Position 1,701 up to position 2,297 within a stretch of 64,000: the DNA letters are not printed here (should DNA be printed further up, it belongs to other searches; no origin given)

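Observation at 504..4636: One ~80-aa N-terminal module is shared by three consecutive nucleobase-salvage proteins (uracil permease, Apt, purine permease)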

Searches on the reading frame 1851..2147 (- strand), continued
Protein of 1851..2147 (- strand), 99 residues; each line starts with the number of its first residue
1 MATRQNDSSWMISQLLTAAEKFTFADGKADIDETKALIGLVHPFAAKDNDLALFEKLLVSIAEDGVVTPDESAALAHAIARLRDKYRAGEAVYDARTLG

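Call 58: find_homologous_proteins(query=P0047, max_evalue=0.00001)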
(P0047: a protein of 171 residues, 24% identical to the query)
Query P0047 (171 aa): 24 proteins with E <= 0.00001 among 90 candidates.
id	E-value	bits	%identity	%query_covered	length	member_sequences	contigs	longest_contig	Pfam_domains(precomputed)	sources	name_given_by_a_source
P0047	6.6e-110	382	100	100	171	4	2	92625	-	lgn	-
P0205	2.6e-87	309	82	99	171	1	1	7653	-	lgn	-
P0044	8.3e-86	304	90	88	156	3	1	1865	-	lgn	-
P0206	5.2e-64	233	63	97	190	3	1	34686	-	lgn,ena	-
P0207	1.3e-61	225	62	98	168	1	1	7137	-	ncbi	-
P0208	6.6e-49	184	50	95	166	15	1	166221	-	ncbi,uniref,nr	ncbi:hypothetical protein [Aquiflexum gelatinilyticum]|uniref:hypothetical protein n=1 Tax=Aquiflexu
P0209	2.0e-48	182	50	95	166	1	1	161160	-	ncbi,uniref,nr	ncbi:hypothetical protein MMU07_07660 [Aquiflexum sp. LQ15W]|uniref:hypothetical protein n=1 Tax=Cog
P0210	3.2e-48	181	49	96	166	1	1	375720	-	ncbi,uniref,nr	ncbi:hypothetical protein [Cognataquiflexum rubidum]|uniref:hypothetical protein n=1 Tax=Cognataquif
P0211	4.3e-48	181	49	96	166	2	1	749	-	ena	-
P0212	7.9e-47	177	48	96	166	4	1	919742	-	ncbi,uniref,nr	ncbi:hypothetical protein [Aquiflexum gelatinilyticum]|uniref:Uncharacterized protein n=1 Tax=Aquifl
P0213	8.6e-47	177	47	95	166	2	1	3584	-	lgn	-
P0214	9.9e-47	177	49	95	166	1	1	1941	-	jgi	jgi:hypothetical protein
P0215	9.9e-47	177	47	96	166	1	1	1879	-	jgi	jgi:hypothetical protein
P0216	1.3e-46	176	47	95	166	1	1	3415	-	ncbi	-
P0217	1.5e-46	176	49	95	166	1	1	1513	-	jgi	jgi:hypothetical protein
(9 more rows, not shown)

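Call 63: find_encoding_contigs(protein=P0178, flank=6000, max_places=3)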
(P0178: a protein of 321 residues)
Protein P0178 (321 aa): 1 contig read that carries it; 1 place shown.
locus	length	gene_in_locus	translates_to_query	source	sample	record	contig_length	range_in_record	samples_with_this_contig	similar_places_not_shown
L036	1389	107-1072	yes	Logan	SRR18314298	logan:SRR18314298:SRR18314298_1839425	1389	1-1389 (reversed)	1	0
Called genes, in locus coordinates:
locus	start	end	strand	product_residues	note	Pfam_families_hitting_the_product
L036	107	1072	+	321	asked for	PF14681:UPRTase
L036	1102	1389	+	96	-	?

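Call 64: find_encoding_contigs(protein=P0196, flank=8000, max_places=3)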
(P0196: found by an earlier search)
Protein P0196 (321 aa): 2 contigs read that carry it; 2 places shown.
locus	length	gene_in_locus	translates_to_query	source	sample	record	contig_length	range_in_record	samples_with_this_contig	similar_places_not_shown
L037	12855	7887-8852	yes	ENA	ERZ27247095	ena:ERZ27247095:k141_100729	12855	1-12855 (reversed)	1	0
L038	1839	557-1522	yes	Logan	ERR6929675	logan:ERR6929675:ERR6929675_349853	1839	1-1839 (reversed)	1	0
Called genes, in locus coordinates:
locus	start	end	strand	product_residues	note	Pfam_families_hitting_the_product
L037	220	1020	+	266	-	-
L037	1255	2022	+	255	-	PF21168:FkbO_Hyg5-like_N (weak), PF01042:Ribonuc_L-PSP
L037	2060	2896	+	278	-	PF03193:RsgA_GTPase, PF00005:ABC_tran (weak), PF01926:MMR_HSR1 (weak)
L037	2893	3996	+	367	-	PF00149:Metallophos, PF12850:Metallophos_2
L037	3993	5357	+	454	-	PF05167:DUF711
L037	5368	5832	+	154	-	PF14819:QueF_N (weak), PF14489:QueF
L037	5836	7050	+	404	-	PF08245:Mur_ligase_M, PF02875:Mur_ligase_C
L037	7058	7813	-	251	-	PF00106:adh_short, PF08659:KR (weak), PF13561:adh_short_C2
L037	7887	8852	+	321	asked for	PF14681:UPRTase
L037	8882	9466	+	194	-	PF02397:Bac_transf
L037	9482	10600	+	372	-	PF01699:Na_Ca_ex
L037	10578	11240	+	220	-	PF02224:Cytidylate_kin, PF13238:AAA_18 (faint)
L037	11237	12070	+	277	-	PF00528:BPD_transp_1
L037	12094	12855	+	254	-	?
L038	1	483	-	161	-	?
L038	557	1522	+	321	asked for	PF14681:UPRTase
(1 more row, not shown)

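Call 65: predict_structure(alignment_id=A5)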
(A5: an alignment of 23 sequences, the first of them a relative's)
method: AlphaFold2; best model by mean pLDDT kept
length: 171 residues; sequences in the alignment: 23
mean_pLDDT: 77.4   pTM: 0.50
mean pLDDT of the five models: 77.4, 76.8, 76.6, 73.1, 73.1
residues with pLDDT >= 90: 3; 70-90: 138; 50-70: 28; < 50: 2
segments of 3 or more residues with pLDDT < 50: none
pLDDT, mean of each block of 10 residues (from residue 1): 74 72 71 82 72 75 71 74 64 81 82 85 79 85 84 89 80 47
secondary structure, 60 per line:
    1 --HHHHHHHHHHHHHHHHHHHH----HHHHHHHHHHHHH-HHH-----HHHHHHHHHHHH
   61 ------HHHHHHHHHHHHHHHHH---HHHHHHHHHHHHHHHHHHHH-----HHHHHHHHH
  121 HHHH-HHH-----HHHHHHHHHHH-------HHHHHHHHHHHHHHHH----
elements in order: H3-22 H27-39 H49-60 H67-83 H87-106 H112-124 H134-144 H152-167
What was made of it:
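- AF2 does not pack the two modules of a natural tandem protein confidently (pTM 0.50, call 65). AF2 gives no confident module-module packing (call 65).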

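Call 67: fold_search(model_id=the predicted structure, library=pdb)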
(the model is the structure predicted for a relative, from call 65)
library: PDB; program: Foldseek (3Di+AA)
matches with E <= 10: 181; with E <= 0.001: 0
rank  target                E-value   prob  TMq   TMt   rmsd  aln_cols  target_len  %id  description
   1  4wrq_A                6.6e-01  0.15  0.25  0.21  14.8       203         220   15  Crystal Structure of 14-3-3 zeta with Chibby peptide (released 2015-05-06)
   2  6fes_B                7.3e-01  0.20  0.27  0.15  12.4       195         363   13  Crystal structure of novel repeat protein BRIC2 fused to DARPin D12 (released 2018-09-05)
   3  1yz5_B                7.7e-01  0.10  0.21  0.16  15.3       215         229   14  The crystal structure of 14-3-3-sigma at 2.8 angstrom resolution (released 2005-03-08)
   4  6t5h_A                1.1e+00  0.10  0.24  0.19  15.6       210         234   14  Human 14-3-3 sigma fused to the StARD1 peptide including phosphoserine-57 (released 2020-11-18)
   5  5ltw_A                1.2e+00  0.10  0.24  0.20  15.6       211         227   14  Complex of human 14-3-3 sigma CLU1 mutant with phosphorylated heat shock protein B6 (released 2017-02-01)
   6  6klu_A                1.5e+00  0.06  0.18  0.19  14.9       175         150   16  Troponin of cardiac thin filament in high-calcium state (released 2020-01-15)
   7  5ltw_E                1.6e+00  0.09  0.24  0.20  15.5       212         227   13  Complex of human 14-3-3 sigma CLU1 mutant with phosphorylated heat shock protein B6 (released 2017-02-01)
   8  5om0_A                1.6e+00  0.09  0.25  0.20  15.6       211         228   15  CH2 chimera of human 14-3-3 sigma with the Gli1 phosphopeptide around Ser640 (released 2017-10-11)
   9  5ltw_I                1.6e+00  0.09  0.24  0.20  15.4       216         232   13  Complex of human 14-3-3 sigma CLU1 mutant with phosphorylated heat shock protein B6 (released 2017-02-01)
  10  5ltw_F                1.6e+00  0.08  0.24  0.20  15.7       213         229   14  Complex of human 14-3-3 sigma CLU1 mutant with phosphorylated heat shock protein B6 (released 2017-02-01)
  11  6qzr_A                1.7e+00  0.10  0.26  0.21  15.4       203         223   14  14-3-3 sigma in complex with FOXO1 pT24 peptide (released 2019-07-31)
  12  6hmu_A                1.8e+00  0.07  0.22  0.18  15.6       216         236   13  Ternary complex of Estrogen Receptor alpha peptide and 14-3-3 sigma C45 mutant bound to disulfide fragment PPI stabili (released 2019-02-27)
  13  5gpc_A                1.8e+00  0.06  0.18  0.17  18.9       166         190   14  Structural analysis of fatty acid degradation regulator FadR from Bacillus halodurans (released 2017-03-01)
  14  3p1p_A                2.0e+00  0.08  0.25  0.20  15.1       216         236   14  Crystal structure of human 14-3-3 sigma C38N/N166H in complex with TASK-3 peptide (released 2011-10-12)
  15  5wfx_B                2.1e+00  0.07  0.23  0.18  14.6       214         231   14  Structural basis for the interaction of 14-3-3beta with Tricarboxylic Acid Cycle intermediate Malate (released 2018-05-16)
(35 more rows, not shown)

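Call 75: search_protein_families(library=ncbifam, proteins=[L008:3562-5172:+, L022:5971-7608:+, L028:2-559:+, L021:5881-7692:+, P0070, P0127], max_evalue=0.00001)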
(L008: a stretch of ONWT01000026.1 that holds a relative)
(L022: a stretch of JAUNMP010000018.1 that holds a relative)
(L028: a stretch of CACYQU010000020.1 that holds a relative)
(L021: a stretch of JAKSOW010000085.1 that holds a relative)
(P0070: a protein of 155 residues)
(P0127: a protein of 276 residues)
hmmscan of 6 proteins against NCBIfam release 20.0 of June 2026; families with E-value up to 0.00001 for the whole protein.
L008:3562-5172:+ (537 aa): 6 families
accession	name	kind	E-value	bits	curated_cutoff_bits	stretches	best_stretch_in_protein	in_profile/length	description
TIGR03173.1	pbuX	subfamily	9.4e-123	410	414.15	1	105-533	2-406/407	xanthine permease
TIGR00801.1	ncs2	superfamily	1.3e-101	340.6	291.8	1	95-531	1-414/415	NCS2 family nucleobase:cation symporter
NF007995.0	PRK10720.1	equivalog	8.2e-28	97.4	477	1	89-479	5-358/429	uracil permease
NF037981.1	NCS2_1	subfamily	2.4e-15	56.3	40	1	102-530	4-418/419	purine/pyrimidine permease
NF008502.0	PRK11412.1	equivalog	5.7e-14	52.1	370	1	102-534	11-428/433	uracil/xanthine transporter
TIGR03616.1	RutG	equivalog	4.3e-12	45.5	758.65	1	93-479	24-377/429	pyrimidine utilization transport protein G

L022:5971-7608:+ (546 aa): 6 families
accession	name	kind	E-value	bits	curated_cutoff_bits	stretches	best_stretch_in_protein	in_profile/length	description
TIGR03173.1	pbuX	subfamily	3.4e-119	398.2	414.15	1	107-542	2-406/407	xanthine permease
TIGR00801.1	ncs2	superfamily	2.6e-101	339.6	291.8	1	98-539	2-413/415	NCS2 family nucleobase:cation symporter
NF007995.0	PRK10720.1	equivalog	1.4e-26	93.3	477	1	91-479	5-359/429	uracil permease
TIGR03616.1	RutG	equivalog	6.2e-16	58.1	758.65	1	94-479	23-378/429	pyrimidine utilization transport protein G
NF037981.1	NCS2_1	subfamily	2e-15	56.5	40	1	103-539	3-418/419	purine/pyrimidine permease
NF008502.0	PRK11412.1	equivalog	5e-12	45.7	370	1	102-543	9-428/433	uracil/xanthine transporter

L028:2-559:+ (186 aa): 181 families (the best 25 are shown)
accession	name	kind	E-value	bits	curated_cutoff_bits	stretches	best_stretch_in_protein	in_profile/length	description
TIGR03005.1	ectoine_ehuA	equivalog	2.1e-52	177.8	345.4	1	1-116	134-250/252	ectoine/hydroxyectoine ABC transporter ATP-binding protein EhuA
NF007027.0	PRK09493.1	equivalog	3.6e-50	170.5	379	1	1-116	124-239/240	glutamine ABC transporter ATP-binding protein GlnQ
NF007908.0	PRK10619.1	equivalog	1.4e-48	165.3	466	1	1-113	139-252/257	histidine ABC transporter ATP-binding protein HisP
NF008428.0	PRK11264.1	equivalog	6.5e-48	163.1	406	1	1-116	132-247/250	L-cystine ABC transporter ATP-binding protein TcyN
NF008338.0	PRK11124.1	equivalog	1.2e-37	129.7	369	1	3-113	131-240/242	arginine ABC transporter ATP-binding protein ArtP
TIGR00972.1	3a0107s01c2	equivalog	3.9e-36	124.6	343.2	1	4-114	135-244/248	phosphate ABC transporter ATP-binding protein PstB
TIGR02314.1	ABC_MetN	equivalog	5.3e-31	107.9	499.7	1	1-113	128-241/343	methionine ABC transporter ATP-binding protein MetN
TIGR01187.1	potA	subfamily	6.8e-29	101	355.6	1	1-121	88-209/325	polyamine ABC transporter ATP-binding protein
TIGR03265.1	PhnT2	equivalog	8.8e-29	100.8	457.7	1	1-122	122-244/353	putative 2-aminoethylphosphonate ABC transporter ATP-binding protein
TIGR04520.1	ECF_ATPase_1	equivalog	1e-28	100.5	315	1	1-105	124-228/269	energy-coupling factor transporter ATPase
TIGR01186.1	proV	subfamily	5.2e-27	94.9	326.6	1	1-123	117-240/363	betaine/proline/choline family ABC transporter ATP-binding protein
TIGR04521.1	ECF_ATPase_2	equivalog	7.5e-27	94.1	330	1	8-105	139-237/279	energy-coupling factor transporter ATPase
TIGR00968.1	3a0106s01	subfamily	1.2e-26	93.7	342.75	1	2-118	119-236/237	sulfate ABC transporter ATP-binding protein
TIGR03258.1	PhnT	equivalog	4.8e-26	91.6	499.15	1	1-133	126-262/359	2-aminoethylphosphonate ABC transport system ATP-binding subunit PhnT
TIGR02673.1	FtsE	equivalog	7.7e-26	91.1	264.85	1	1-89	125-213/214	cell division ATP-binding protein FtsE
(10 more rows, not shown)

L021:5881-7692:+ (604 aa): 4 families
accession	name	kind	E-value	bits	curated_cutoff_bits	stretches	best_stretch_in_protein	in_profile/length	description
TIGR00801.1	ncs2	superfamily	2.5e-87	293.5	291.8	1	163-579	7-415/415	NCS2 family nucleobase:cation symporter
NF007995.0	PRK10720.1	equivalog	6.8e-83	278.9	477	1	166-581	20-407/429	uracil permease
TIGR03616.1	RutG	equivalog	6.4e-80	269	758.65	1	151-581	20-426/429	pyrimidine utilization transport protein G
TIGR03173.1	pbuX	subfamily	9.9e-51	172.8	414.15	1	166-581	1-407/407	xanthine permease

P0070 (155 aa): 1 family
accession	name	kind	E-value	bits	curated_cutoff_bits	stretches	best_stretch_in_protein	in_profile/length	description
NF041471.1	phage_reg_YmfL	equivalog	3.8e-06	26.7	90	0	40-90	92-142/143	YmfL family putative regulatory protein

P0127 (276 aa): 0 families

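Call 84: search_dna_similar(query=P0057, collection=plasmids, mode=protein, max_rows=12, max_evalue=0.001)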
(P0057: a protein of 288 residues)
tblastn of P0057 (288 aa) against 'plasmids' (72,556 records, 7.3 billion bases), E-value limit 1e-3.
Records with a match: 5; places in all: 5; records where one place covers at least 80% of the query: 0.
Best place of each record, by identity: <60% 5.
By first word of the organism name: Neorhizobium 1; Pseudomonas 1; Hymenobacter 1; Cupriavidus 1; Aminobacter 1.
By predicted mobility (MOB-suite, as given by PLSDB): non-mobilizable 4; conjugative 1.
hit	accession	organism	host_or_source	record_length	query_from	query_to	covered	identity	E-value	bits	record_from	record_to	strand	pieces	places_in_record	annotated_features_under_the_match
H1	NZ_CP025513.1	Neorhizobium sp. SOG26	Oryza glumipatula,Whole ...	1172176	85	279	68%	28.3%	9e-14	79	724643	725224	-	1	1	none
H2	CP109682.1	Pseudomonas aeruginosa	Homo sapiens,whole organism,swab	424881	101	287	65%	29.4%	6e-14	79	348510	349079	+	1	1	BRCT domain-containing protein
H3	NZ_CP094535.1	Hymenobacter monticola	Single cell,a pond on the Huanglong ...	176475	101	279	62%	29.9%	3e-16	86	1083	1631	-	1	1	BRCT domain-containing protein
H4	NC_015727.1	Cupriavidus necator N-1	soil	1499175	102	261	56%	31.7%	6e-13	76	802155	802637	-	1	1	record has no annotation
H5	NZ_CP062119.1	Aminobacter sp. SR38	bacterial pure culture,soil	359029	107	268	56%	25.5%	2e-6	57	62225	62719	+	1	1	BRCT domain-containing protein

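Call 85: search_dna_similar(query=P0057, collection=phages, mode=protein, max_rows=12, max_evalue=0.001)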
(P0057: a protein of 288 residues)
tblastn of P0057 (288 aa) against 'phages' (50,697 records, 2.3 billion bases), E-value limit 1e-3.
Records with a match: 17; places in all: 17; records where one place covers at least 80% of the query: 8.
Best place of each record, by identity: <60% 17.
By first word of the organism name: Pseudomonas 8; Vibrio 6; Bacteriophage 2; Sulfurimonas 1.
By host as written in the record: Vibrio cholerae O139 2; - 2; Vibrio cholerae O1 El Tor Inaba 2; Pseudomonas aeruginosa 2; Vibrio cholerae CH32 1; Vibrio cholerae O1 El Tor strain 919T 1; Sulfurimonas indica 1; Stutzerimonas stutzeri 1; and 5 more.
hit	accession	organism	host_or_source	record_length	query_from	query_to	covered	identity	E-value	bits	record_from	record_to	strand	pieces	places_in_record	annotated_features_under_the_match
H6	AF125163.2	Bacteriophage K139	Vibrio cholerae O139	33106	37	288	88%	27.4%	5e-23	104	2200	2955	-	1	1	orf2: Orf2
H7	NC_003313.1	Bacteriophage K139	Vibrio cholerae O139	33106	37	288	88%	27.4%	5e-23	104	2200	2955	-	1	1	BRCT domain-containing protein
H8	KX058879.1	Vibrio phage VcP032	Vibrio cholerae CH32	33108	37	288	88%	27.4%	5e-23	104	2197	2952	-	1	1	hypothetical protein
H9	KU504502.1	Vibrio phage 919TP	Vibrio cholerae O1 El Tor strain 919T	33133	37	288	88%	27.4%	5e-23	104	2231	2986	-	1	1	record has no annotation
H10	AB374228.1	Vibrio phage Kappa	-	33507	37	288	88%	27.4%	5e-23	104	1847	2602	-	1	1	kp3: putative NAD-dependent DNA ligase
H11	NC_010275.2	Vibrio phage Kappa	-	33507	37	288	88%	27.4%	5e-23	104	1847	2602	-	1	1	kp3: BRCT domain-containing protein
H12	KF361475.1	Vibrio phage VPUSM 8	Vibrio cholerae O1 El Tor Inaba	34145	37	288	88%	27.4%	5e-23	104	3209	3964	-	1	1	hypothetical protein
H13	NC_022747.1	Vibrio phage VPUSM 8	Vibrio cholerae O1 El Tor Inaba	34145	37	288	88%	27.4%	5e-23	104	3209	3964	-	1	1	BRCT domain-containing protein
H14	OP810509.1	Sulfurimonas phage SNW-1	Sulfurimonas indica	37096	85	282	69%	32.8%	7e-22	100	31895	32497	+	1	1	DNA polymerase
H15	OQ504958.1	Pseudomonas phage PG1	Stutzerimonas stutzeri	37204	101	288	65%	32.5%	2e-19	94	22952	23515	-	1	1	NAD-dependent DNA ligase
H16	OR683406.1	Pseudomonas phage Marin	Pseudomonas aeruginosa F002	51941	84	287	71%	27.7%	2e-14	79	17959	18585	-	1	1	BRCT domain-containing protein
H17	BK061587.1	Pseudomonas phage vB_PaeS-D14L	Pseudomonas aeruginosa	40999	101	287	65%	29.4%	6e-15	81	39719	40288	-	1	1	NAD-dependent DNA ligase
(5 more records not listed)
